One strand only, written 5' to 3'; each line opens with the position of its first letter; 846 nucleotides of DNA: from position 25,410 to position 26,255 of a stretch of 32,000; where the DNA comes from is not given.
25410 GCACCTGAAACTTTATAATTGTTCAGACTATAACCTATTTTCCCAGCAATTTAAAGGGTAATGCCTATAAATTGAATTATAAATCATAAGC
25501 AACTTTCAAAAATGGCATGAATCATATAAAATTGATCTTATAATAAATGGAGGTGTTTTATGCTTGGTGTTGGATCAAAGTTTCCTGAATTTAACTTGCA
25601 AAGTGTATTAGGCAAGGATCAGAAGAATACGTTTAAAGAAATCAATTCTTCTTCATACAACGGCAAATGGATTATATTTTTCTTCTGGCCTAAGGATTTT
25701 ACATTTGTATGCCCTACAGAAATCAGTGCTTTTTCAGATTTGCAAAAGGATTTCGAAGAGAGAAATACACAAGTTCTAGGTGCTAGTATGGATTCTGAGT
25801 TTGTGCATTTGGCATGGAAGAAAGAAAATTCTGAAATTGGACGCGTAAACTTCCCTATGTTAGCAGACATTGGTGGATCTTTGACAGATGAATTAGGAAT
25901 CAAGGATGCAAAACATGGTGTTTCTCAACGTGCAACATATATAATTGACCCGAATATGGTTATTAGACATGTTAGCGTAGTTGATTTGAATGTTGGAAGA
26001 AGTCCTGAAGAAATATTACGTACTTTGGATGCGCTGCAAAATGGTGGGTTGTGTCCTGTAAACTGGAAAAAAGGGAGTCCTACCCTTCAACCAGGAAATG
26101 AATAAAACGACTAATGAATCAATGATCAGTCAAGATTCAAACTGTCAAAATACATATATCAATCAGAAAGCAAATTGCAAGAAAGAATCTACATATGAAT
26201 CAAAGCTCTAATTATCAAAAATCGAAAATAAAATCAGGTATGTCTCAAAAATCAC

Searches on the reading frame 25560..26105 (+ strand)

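Call 84: search_protein_families(library=pfam, proteins=[window:25560-26105:+], max_evalue=0.001)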
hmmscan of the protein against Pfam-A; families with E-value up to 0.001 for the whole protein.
window:25560-26105:+ (181 aa): 2 families
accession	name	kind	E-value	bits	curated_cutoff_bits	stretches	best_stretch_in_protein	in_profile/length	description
PF00578.27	AhpC-TSA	-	2e-38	131.5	26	1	4-137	1-123/124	AhpC/TSA family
PF08534.16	Redoxin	-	7.1e-16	58.8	26.6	1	4-146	2-139/148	Redoxin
